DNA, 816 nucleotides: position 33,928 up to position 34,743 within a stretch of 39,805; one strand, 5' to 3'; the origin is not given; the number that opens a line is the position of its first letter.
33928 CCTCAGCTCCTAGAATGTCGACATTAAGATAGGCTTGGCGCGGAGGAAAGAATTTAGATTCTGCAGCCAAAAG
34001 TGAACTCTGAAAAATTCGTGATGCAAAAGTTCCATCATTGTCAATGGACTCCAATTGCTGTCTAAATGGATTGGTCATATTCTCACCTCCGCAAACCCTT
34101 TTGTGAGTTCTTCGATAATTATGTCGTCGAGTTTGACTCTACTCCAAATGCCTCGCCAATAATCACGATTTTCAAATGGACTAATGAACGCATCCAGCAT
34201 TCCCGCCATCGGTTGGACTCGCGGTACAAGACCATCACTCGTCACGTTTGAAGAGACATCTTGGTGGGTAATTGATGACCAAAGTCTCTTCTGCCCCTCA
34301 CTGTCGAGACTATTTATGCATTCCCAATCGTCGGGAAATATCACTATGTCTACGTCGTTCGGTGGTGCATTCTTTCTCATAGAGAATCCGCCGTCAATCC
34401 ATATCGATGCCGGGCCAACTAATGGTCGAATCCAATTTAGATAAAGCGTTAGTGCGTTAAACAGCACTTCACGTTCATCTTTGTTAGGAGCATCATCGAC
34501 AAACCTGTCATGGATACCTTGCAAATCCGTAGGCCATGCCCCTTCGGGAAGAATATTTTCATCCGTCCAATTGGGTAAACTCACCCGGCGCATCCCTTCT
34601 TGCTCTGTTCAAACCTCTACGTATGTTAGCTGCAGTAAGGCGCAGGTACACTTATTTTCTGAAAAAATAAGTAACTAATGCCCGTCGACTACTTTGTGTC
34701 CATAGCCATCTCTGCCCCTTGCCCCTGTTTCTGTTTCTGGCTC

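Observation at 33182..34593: Compositionally foreign two-gene cassette (MNT/DUF6932-like nucleotidyltransferase + unknown 298-aa partner) in the prophage defence slot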

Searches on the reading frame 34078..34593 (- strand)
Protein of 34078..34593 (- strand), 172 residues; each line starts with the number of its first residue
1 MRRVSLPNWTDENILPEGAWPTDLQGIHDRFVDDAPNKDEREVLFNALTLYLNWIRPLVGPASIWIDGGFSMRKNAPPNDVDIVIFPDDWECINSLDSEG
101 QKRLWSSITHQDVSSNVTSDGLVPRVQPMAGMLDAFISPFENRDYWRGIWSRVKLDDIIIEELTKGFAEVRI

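Call 3: search_protein_families(library=pfam, proteins=[window:34078-34593:-], max_evalue=1)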
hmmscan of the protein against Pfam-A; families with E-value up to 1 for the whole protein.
window:34078-34593:- (172 aa): 3 families
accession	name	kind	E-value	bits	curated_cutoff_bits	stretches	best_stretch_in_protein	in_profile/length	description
PF22014.2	DUF6932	-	1.4e-19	71.4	27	1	7-170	1-141/142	Family of unknown function (DUF6932)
PF20637.2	ATG5_HBR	-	0.3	11.4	21.3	1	92-113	25-46/59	Autophagy protein ATG5, alpha-helical bundle region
PF19957.5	EAD5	-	0.3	11.3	27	1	18-81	23-89/135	Effector-associated domain 5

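Call 4: search_protein_families(library=padloc, proteins=[window:34078-34593:-], max_evalue=1)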
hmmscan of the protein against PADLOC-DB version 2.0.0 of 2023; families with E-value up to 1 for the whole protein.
window:34078-34593:- (172 aa): 2 families
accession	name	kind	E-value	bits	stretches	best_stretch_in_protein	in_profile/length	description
PDLC04744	PDC-M63A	-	2.7e-16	57.9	1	12-112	7-105/152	-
PDLC04745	PDC-M63A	-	9.5e-05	20.9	1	38-111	9-80/133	-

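Call 5: search_protein_families(library=ncbifam, proteins=[window:34078-34593:-], max_evalue=1)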
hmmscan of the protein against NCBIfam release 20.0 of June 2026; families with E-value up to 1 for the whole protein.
window:34078-34593:- (172 aa): 0 families

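Call 6: search_protein_families(library=phrogs, proteins=[window:34078-34593:-], max_evalue=1)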
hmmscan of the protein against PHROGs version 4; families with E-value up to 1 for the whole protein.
window:34078-34593:- (172 aa): 2 families
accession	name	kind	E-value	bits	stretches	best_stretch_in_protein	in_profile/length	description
phrog_9194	-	unknown function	5.1e-12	47.1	1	14-154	9-142/156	-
phrog_29546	-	unknown function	0.16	13.5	1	94-145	33-85/95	-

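Call 48: find_homologous_proteins(query=window:34078-34593:-, max_evalue=0.001)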
Query window:34078-34593:- (172 aa): 7 proteins with E <= 0.001 among 20 candidates.
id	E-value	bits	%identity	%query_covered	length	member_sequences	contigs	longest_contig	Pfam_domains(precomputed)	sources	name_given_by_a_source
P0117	3.6e-111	387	98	100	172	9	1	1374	PF22014.3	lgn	-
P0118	5.0e-73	263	66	100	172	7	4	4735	PF22014.3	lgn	-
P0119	1.8e-52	196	51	98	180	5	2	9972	PF22014.3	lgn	-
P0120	1.5e-47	180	49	98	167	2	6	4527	PF22014.3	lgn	-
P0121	2.6e-39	153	46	97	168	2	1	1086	PF22014.3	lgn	-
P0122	1.7e-36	144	44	97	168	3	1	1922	PF22014.3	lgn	-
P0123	1.6e-33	134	41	97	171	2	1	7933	PF22014.3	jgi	jgi:hypothetical protein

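Call 49: search_solved_structures(query=window:34078-34593:-, max_evalue=10, show_alignments=2)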
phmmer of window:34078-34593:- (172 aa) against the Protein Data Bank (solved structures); distinct sequences matched with E-value up to 10: 0.

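Call 53: find_homologous_proteins(query=A4, max_evalue=0.00001)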
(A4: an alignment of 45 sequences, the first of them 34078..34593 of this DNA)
Query A4 (45 sequences) (172 aa, profile of the alignment): 110 proteins with E <= 0.00001 among 3620 candidates.
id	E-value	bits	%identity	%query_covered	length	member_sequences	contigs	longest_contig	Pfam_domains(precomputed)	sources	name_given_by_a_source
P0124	6.3e-74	266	37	96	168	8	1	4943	PF22014.3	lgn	-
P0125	2.1e-73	264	39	96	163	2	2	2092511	PF22014.3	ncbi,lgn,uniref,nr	ncbi:DUF6932 family protein [Prauserella muralis]|uniref:Uncharacterized protein n=1 Tax=Prauserella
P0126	3.8e-73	263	38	97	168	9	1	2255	PF22014.3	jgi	jgi:hypothetical protein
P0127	2.8e-72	260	38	96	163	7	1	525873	PF22014.3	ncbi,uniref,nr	ncbi:DUF6932 family protein [Saccharomonospora saliphila]|uniref:DUF6932 family protein n=1 Tax=Sacc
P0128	4.0e-72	260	40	97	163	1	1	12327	PF22014.3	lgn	-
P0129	6.8e-72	259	37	97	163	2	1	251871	PF22014.3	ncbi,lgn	ncbi:hypothetical protein ABZ639_27560 [Saccharomonospora sp. NPDC006951]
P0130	1.2e-71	258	38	97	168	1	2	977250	PF22014.3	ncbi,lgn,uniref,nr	ncbi:hypothetical protein SAMN05421810_102765 [Amycolatopsis arida]|uniref:Uncharacterized protein n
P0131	1.3e-71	258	35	97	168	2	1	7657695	PF22014.3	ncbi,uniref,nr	ncbi:DUF6932 family protein [Amycolatopsis aidingensis]|uniref:DUF6932 family protein n=1 Tax=Amycol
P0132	2.0e-71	257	39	97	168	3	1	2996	PF22014.3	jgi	jgi:hypothetical protein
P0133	2.4e-71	257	34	98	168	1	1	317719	PF22014.3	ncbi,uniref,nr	ncbi:DUF6932 family protein [Amycolatopsis suaedae]|uniref:Uncharacterized protein n=1 Tax=Amycolato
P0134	3.1e-71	257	37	97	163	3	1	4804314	PF22014.3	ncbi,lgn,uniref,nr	ncbi:hypothetical protein FHU38_000586 [Saccharomonospora amisosensis]|uniref:Uncharacterized protei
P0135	8.7e-71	255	37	97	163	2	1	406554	PF22014.3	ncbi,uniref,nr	ncbi:DUF6932 family protein [Amycolatopsis anabasis]|uniref:DUF6932 family protein n=1 Tax=Amycolato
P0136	1.2e-70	255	38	96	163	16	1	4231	PF22014.3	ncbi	-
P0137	2.8e-70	254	35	97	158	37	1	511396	PF22014.3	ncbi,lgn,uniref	ncbi:hypothetical protein AB0K15_15300 [Amycolatopsis sp. NPDC049253]|uniref:DUF6932 family protein 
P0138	3.3e-70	254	33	96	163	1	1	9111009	PF22014.3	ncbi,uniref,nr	ncbi:DUF6932 family protein [Amycolatopsis nigrescens]|uniref:DUF6932 family protein n=1 Tax=Amycola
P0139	3.8e-70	253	38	86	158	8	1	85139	PF22014.3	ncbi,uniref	ncbi:DUF6932 family protein [Amycolatopsis sp. NPDC059021]|uniref:DUF6932 family protein n=1 Tax=Amy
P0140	4.6e-70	253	35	97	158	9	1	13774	PF22014.3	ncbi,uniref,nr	ncbi:DUF6932 family protein [Amycolatopsis sp. H20-H5]|uniref:DUF6932 family protein n=1 Tax=Amycola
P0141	7.2e-70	252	41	97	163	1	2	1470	PF22014.3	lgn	-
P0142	8.2e-70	252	37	97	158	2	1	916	PF22014.3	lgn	-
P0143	1.1e-69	252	34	97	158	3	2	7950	PF22014.3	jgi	jgi:hypothetical protein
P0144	1.2e-69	252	36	87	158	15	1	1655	PF22014.3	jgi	jgi:hypothetical protein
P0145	1.7e-69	251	35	96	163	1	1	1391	PF22014.3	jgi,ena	-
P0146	2.0e-69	251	35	86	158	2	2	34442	PF22014.3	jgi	jgi:hypothetical protein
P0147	2.1e-69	251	37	97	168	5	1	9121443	PF22014.3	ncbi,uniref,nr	ncbi:DUF6932 family protein [Amycolatopsis albispora]|uniref:Uncharacterized protein n=1 Tax=Amycola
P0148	2.2e-69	251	36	85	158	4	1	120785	PF22014.3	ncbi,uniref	ncbi:DUF6932 family protein [Amycolatopsis sp. NPDC059657]|uniref:DUF6932 family protein n=1 Tax=Amy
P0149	2.7e-69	251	35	97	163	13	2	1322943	PF22014.3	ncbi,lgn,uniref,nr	ncbi:hypothetical protein GCM10009676_22280 [Prauserella halophila]|uniref:Uncharacterized protein n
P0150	4.3e-69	250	37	96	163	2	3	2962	PF22014.3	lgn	-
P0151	5.5e-69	250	35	87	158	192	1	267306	PF22014.3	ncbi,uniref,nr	ncbi:DUF6932 family protein [Amycolatopsis rifamycinica]|uniref:Uncharacterized protein n=1 Tax=Amyc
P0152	6.4e-69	249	34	86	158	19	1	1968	PF22014.3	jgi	jgi:hypothetical protein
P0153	7.4e-69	249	35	96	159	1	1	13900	PF22014.3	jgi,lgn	jgi:hypothetical protein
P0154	9.6e-69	249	34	86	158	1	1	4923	PF22014.3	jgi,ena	jgi:hypothetical protein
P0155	1.0e-68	249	39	86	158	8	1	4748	PF22014.3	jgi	jgi:hypothetical protein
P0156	1.0e-68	249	37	97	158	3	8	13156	PF22014.3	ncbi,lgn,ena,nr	ncbi:MAG TPA: hypothetical protein VJX66_00940 [Amycolatopsis sp.]|nr:hypothetical protein [Amycolat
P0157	1.3e-68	248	37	86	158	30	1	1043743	PF22014.3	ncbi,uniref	ncbi:DUF6932 family protein [Amycolatopsis sp. lyj-112]|uniref:DUF6932 family protein n=1 Tax=Amycol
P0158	1.5e-68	248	36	96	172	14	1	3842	PF22014.3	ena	-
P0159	1.7e-68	248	36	86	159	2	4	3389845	PF22014.3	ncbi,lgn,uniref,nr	ncbi:DUF6932 family protein [Amycolatopsis sp. PS_44_ISF1]|uniref:DUF6932 family protein n=1 Tax=Amy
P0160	1.7e-68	248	33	86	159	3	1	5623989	PF22014.3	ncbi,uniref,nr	ncbi:DUF6932 family protein [Amycolatopsis granulosa]|uniref:DUF6932 family protein n=1 Tax=Amycolat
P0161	1.9e-68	248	34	97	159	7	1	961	PF22014.3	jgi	jgi:hypothetical protein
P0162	2.2e-68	248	36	86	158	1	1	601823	PF22014.3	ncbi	-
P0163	3.1e-68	247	36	86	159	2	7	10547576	PF22014.3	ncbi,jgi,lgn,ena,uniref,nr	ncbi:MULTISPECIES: DUF6932 family protein [Amycolatopsis]|jgi:hypothetical protein|uniref:Uncharacte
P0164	4.5e-68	247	34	86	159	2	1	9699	PF22014.3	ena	-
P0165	5.7e-68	246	36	86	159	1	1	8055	PF22014.3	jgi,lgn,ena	jgi:hypothetical protein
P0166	5.7e-68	246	35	97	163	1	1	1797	PF22014.3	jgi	jgi:hypothetical protein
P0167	7.4e-68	246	36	86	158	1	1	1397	PF22014.3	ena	-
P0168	7.7e-68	246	34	97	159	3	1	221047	PF22014.3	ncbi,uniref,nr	ncbi:hypothetical protein [Amycolatopsis sp. GM8]|uniref:DUF6932 family protein n=1 Tax=Amycolatopsi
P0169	1.1e-67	245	36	86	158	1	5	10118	PF22014.3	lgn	-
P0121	1.1e-67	245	46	97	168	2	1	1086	PF22014.3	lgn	-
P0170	1.2e-67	245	36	86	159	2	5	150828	PF22014.3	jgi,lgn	jgi:hypothetical protein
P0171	1.2e-67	245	37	96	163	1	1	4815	PF22014.3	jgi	jgi:hypothetical protein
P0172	1.3e-67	245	34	86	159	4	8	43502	PF22014.3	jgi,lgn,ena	jgi:uncharacterized protein DUF6932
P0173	1.5e-67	245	39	96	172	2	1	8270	PF22014.3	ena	-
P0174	1.5e-67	245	34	97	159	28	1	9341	PF22014.3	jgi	jgi:hypothetical protein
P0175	1.6e-67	245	36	86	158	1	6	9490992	PF22014.3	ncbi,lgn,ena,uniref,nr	ncbi:hypothetical protein SD37_03590 [Amycolatopsis orientalis]|uniref:Uncharacterized protein n=1 T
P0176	2.9e-67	244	36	86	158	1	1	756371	PF22014.3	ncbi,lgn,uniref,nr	ncbi:DUF6932 family protein [Amycolatopsis orientalis]|uniref:DUF6932 family protein n=1 Tax=Amycola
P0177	3.2e-67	244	35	96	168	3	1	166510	PF22014.3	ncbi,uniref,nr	ncbi:hypothetical protein CFN78_22815 [Amycolatopsis antarctica]|uniref:Uncharacterized protein n=1 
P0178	3.4e-67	244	34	86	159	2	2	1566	PF22014.3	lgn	-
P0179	4.6e-67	243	35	86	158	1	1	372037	PF22014.3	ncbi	-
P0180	4.9e-67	243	36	86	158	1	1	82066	PF22014.3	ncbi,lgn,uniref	ncbi:hypothetical protein AB0N89_25910 [Amycolatopsis sp. NPDC089917]|uniref:DUF6932 family protein 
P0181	7.0e-67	243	32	97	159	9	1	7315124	PF22014.3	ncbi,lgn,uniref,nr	ncbi:DUF6932 family protein [Amycolatopsis thermophila]|uniref:DUF6932 family protein n=1 Tax=Amycol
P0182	7.2e-67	243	35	86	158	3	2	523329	PF22014.3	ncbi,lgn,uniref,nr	ncbi:DUF6932 family protein [Amycolatopsis azurea]|uniref:Uncharacterized protein n=1 Tax=Amycolatop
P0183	8.3e-67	242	34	97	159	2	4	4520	PF22014.3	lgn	-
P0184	8.6e-67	242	34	86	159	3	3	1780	PF22014.3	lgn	-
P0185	8.9e-67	242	34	86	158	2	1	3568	PF22014.3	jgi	jgi:hypothetical protein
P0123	1.0e-66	242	41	97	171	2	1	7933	PF22014.3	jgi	jgi:hypothetical protein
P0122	2.4e-66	241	44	97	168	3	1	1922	PF22014.3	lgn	-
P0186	3.2e-66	241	41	97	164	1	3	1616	PF22014.3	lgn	-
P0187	5.6e-66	240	34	85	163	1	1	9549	PF22014.3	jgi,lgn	jgi:hypothetical protein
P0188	2.5e-65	238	42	97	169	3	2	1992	PF22014.3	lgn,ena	-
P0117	5.5e-65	237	98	100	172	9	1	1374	PF22014.3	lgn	-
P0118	6.2e-65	236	66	100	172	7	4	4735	PF22014.3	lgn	-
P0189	1.1e-64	236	34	97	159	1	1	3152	PF22014.3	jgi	jgi:uncharacterized protein DUF6932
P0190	1.6e-64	235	32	97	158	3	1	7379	PF22014.3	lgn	-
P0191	2.0e-64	235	33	86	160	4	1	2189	PF22014.3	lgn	-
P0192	2.5e-64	234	41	97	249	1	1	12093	PF22014.3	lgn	-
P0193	1.1e-63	232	34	85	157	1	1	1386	PF22014.3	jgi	jgi:hypothetical protein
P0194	5.6e-63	230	39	97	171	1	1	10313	PF22014.3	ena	-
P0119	4.7e-61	224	51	98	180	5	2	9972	PF22014.3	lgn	-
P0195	1.4e-60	222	35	96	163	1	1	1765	PF22014.3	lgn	-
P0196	5.6e-60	220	39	97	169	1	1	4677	PF22014.3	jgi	jgi:Family of unknown function (DUF6932)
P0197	7.7e-60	220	32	85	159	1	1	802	PF22014.3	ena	-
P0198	1.8e-59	219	39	97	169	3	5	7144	PF22014.3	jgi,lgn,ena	jgi:hypothetical protein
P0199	2.1e-59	218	41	97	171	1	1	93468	PF22014.3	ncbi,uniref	ncbi:DUF6932 family protein [Gordonia alkaliphila]|uniref:Uncharacterized protein n=1 Tax=Gordonia a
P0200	2.3e-59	218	38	66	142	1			PF22014.3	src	-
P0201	2.3e-59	218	39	97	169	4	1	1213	PF22014.3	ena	-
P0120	1.5e-58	216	49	98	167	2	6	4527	PF22014.3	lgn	-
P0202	2.3e-58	215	41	97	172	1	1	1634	PF22014.3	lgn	-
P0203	4.5e-58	214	38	97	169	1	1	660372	PF22014.3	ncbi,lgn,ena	-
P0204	7.8e-58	213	36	97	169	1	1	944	PF22014.3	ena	-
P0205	1.0e-57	213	41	97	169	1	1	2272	PF22014.3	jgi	jgi:hypothetical protein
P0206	2.2e-57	212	44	98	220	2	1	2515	PF22014.3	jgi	-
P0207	2.8e-57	211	43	96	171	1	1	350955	PF22014.3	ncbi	-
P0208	3.0e-57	211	47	97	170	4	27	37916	PF22014.3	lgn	-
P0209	4.0e-56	208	36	97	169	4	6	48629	PF22014.3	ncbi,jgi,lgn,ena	-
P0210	8.9e-56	207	31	84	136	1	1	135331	PF22014.3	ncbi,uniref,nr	ncbi:hypothetical protein FPZ12_013435 [Amycolatopsis acidicola]|uniref:Nucleotidyltransferase domai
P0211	1.5e-55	206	37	97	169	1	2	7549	PF22014.3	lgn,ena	-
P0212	4.0e-55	204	41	98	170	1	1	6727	PF22014.3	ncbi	-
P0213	1.5e-54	203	38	97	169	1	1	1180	PF22014.3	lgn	-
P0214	2.3e-54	202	43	99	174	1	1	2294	PF22014.3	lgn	-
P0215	4.6e-54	201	36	97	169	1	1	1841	PF22014.3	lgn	-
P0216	5.1e-53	198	43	98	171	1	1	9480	PF22014.3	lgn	-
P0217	6.3e-53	197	34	97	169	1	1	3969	PF22014.3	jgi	jgi:hypothetical protein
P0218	1.6e-48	183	38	64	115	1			PF22014.3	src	-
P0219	1.0e-42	164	44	58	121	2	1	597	PF22014.3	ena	-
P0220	4.1e-40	156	40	64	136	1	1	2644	PF22014.3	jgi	jgi:hypothetical protein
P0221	2.6e-39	153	45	64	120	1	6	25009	PF22014.3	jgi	jgi:hypothetical protein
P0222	4.9e-38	149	38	73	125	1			PF22014.3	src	-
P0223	7.7e-36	142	47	52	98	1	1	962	PF22014.3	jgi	jgi:hypothetical protein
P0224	4.6e-35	139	39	49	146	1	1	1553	PF22014.3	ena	-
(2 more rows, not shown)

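Call 64: predict_structure(alignment_id=A5)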
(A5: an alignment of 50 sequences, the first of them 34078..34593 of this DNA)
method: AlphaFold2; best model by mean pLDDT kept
length: 172 residues; sequences in the alignment: 50
mean_pLDDT: 94.8   pTM: 0.88
mean pLDDT of the five models: 94.8, 94.7, 94.4, 94.2, 93.6
residues with pLDDT >= 90: 158; 70-90: 12; 50-70: 2; < 50: 0
segments of 3 or more residues with pLDDT < 50: none
pLDDT, mean of each block of 10 residues (from residue 1): 85 96 98 97 98 97 95 93 97 96 97 91 94 96 95 90 96 96
secondary structure, 60 per line:
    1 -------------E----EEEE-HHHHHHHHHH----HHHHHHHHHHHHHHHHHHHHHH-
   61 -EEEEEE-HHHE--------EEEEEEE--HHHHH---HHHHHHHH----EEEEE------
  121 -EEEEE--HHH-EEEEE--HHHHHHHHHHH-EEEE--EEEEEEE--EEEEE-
elements in order: E19-22 H24-33 H38-59 E62-67 E81-87 H90-94 H98-105 E110-114 E122-126 E133-137 H140-150 E152-155 E158-164 E167-171

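Call 66: search_dna_similar(query=window:34078-34593:-, collection=phages, mode=protein, max_rows=40, max_evalue=0.01)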
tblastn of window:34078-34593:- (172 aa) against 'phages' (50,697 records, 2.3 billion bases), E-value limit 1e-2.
Records with a match: 7; places in all: 7; records where one place covers at least 80% of the query: 7.
Best place of each record, by identity: <60% 7.
By first word of the organism name: Mycobacterium 6; Gordonia 1.
By host as written in the record: Mycobacterium abscessus strain BWH-C 2; Mycobacterium abscessus GD21 1; Mycobacterium abscessus T46 1; Mycobacterium abscessus GD24 1; Mycobacterium abscessus GD58 1; Gordonia terrae NRRL B-16283 1.
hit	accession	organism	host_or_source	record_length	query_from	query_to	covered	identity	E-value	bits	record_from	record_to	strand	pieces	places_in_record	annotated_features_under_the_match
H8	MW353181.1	Mycobacterium phage phiT46-1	Mycobacterium abscessus strain BWH-C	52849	4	172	98%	38.8%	3e-30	120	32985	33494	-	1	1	38: hypothetical protein | 39: hypothetical protein | 37: hypothetical protein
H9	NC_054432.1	Mycobacterium phage phiT46-1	Mycobacterium abscessus strain BWH-C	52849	4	172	98%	38.8%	3e-30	120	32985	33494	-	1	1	38: hypothetical protein | 39: hypothetical protein | 37: hypothetical protein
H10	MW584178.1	Mycobacterium phage prophiGD21-3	Mycobacterium abscessus GD21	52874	4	172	98%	38.8%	3e-30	120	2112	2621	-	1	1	3: nucleotidyltransferase | 4: immunity repressor | 2: hypothetical protein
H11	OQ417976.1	Mycobacterium phage prophiT46-1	Mycobacterium abscessus T46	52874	4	172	98%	38.8%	3e-30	120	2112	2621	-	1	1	3: nucleotidyltransferase | 4: immunity repressor | 2: hypothetical protein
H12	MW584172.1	Mycobacterium phage prophiGD24-2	Mycobacterium abscessus GD24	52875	4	172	98%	38.8%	3e-30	120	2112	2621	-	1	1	3: nucleotidyltransferase | 4: immunity repressor | 2: hypothetical protein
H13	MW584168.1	Mycobacterium phage prophi58-1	Mycobacterium abscessus GD58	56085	4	172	98%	38.8%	3e-30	120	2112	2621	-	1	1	3: nucleotidyltransferase | 4: immunity repressor | 2: hypothetical protein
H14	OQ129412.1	Gordonia phage Holliday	Gordonia terrae NRRL B-16283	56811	11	170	93%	30.6%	1e-8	59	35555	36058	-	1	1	53: hypothetical protein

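Call 67: fold_search(model_id=the predicted structure, library=pdb)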
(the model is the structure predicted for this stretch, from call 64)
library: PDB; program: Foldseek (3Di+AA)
matches with E <= 10: 316; with E <= 0.001: 0
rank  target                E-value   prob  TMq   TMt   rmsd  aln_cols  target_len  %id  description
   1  5w0b_C                3.3e-02  0.75  0.34  0.19  14.1       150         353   12  Structure of human TUT7 catalytic module (CM) (released 2017-06-28)
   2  5w0n_C                4.5e-02  0.60  0.33  0.19  12.0       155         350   15  Structure of human TUT7 catalytic module (CM) in complex with UMPNPP and U2 RNA (released 2017-06-28)
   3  3h3a_B                4.5e-02  0.51  0.29  0.15   7.9       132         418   14  The complex structure of CCA-adding enzyme with CTP (released 2009-10-13)
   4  5w0n_B                4.8e-02  0.57  0.33  0.18  11.9       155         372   15  Structure of human TUT7 catalytic module (CM) in complex with UMPNPP and U2 RNA (released 2017-06-28)
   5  5w0m_B                5.8e-02  0.54  0.33  0.19  12.1       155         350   15  Structure of human TUT7 catalytic module (CM) in complex with U5 RNA (released 2017-06-28)
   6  8vxb                  5.8e-02  0.51  0.31  0.22   9.4       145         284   14  Structure of ANT(6)-Ib from Campylobacter fetus subsp fetus complexed with hydrated streptomycin (released 2024-09-18)
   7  1no5_B                7.0e-02  0.54  0.28  0.41   6.0       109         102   15  Structure of HI0073 from Haemophilus influenzae, the nucleotide binding domain of the HI0073/HI0074 two protein nucleo (released 2004-03-16)
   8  6e0n                  7.0e-02  0.51  0.30  0.21  10.4       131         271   17  Structure of Elizabethkingia meningoseptica CdnE cyclic dinucleotide synthase with GTP and Apcpp (released 2019-02-20)
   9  5w0n_A                7.0e-02  0.47  0.33  0.17  14.2       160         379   15  Structure of human TUT7 catalytic module (CM) in complex with UMPNPP and U2 RNA (released 2017-06-28)
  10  3h39_A                7.5e-02  0.38  0.30  0.15   7.4       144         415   16  The complex structure of CCA-adding enzyme with ATP (released 2009-10-13)
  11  6lbj_A                1.1e-01  0.47  0.33  0.20  10.3       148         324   13  Structure of mouse GLD-2 (Terminal nucleotidyltransferase 2, TENT2) (released 2020-07-22)
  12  2ihm_A                1.1e-01  0.38  0.30  0.18  11.4       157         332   16  Polymerase mu in ternary complex with gapped 11mer DNA duplex and bound incoming nucleotide (released 2006-12-12)
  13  5w0o_A                1.1e-01  0.30  0.30  0.19  12.2       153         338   16  Structure of human TUT7 catalytic module (CM) in complex with dsRNA (released 2017-06-28)
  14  5w0m_C                1.2e-01  0.38  0.32  0.17  12.0       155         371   14  Structure of human TUT7 catalytic module (CM) in complex with U5 RNA (released 2017-06-28)
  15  3h3a_A                1.2e-01  0.30  0.30  0.15   7.5       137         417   19  The complex structure of CCA-adding enzyme with CTP (released 2009-10-13)
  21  1no5_A                1.9e-01  0.33  0.26  0.39   7.4       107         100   15  Structure of HI0073 from Haemophilus influenzae, the nucleotide binding domain of the HI0073/HI0074 two protein nucleo (released 2004-03-16)
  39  7bxo_E                3.9e-01  0.21  0.22  0.29   8.4        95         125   16  Crystal structure of the toxin-antitoxin with AMP-PNP (released 2020-09-30)
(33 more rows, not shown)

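Call 68: get_annotated_region(hit=H14, flank=4000)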
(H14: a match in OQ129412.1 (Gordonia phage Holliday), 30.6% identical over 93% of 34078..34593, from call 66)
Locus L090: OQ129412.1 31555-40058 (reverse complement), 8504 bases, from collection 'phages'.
description: Gordonia phage Holliday, complete genome.
organism: Gordonia phage Holliday (NCBI taxid 3050407)
taxonomy: Viruses; Duplodnaviria; Heunggongvirae; Uroviricota; Caudoviricetes; Langleyhallvirinae; Getalongvirus
host: Gordonia terrae NRRL B-16283; source: soil; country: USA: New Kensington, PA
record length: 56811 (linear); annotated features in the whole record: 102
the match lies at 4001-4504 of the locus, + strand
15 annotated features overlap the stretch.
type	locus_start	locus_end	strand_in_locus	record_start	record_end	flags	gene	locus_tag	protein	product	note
CDS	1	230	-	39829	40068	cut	61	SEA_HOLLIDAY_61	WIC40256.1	hypothetical protein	-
CDS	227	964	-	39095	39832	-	60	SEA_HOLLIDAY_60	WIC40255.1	GIY-YIG endonuclease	-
CDS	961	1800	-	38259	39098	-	59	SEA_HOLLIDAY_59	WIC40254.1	antirepressor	-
CDS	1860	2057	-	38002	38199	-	58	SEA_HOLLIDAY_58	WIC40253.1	hypothetical protein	-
CDS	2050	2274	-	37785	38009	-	57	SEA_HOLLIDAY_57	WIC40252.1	hypothetical protein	-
CDS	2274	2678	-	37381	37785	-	56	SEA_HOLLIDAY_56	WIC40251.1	GIY-YIG endonuclease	-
CDS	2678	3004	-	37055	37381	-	55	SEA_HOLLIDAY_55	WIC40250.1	helix-turn-helix transcriptional regulator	-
CDS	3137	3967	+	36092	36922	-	54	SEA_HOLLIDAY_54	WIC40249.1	immunity repressor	-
CDS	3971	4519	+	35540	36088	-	53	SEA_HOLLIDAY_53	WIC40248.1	hypothetical protein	-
CDS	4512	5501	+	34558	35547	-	52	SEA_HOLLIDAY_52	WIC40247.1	hypothetical protein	-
CDS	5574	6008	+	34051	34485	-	51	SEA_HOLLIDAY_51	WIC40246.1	metalloprotease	-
CDS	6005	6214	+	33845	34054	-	50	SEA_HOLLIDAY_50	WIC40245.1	helix-turn-helix DNA binding protein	-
CDS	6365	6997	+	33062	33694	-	49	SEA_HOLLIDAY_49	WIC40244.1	HNH endonuclease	-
CDS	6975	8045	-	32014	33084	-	48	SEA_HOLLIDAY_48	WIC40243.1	tyrosine integrase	-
CDS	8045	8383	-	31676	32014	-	47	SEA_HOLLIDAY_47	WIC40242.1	hypothetical protein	-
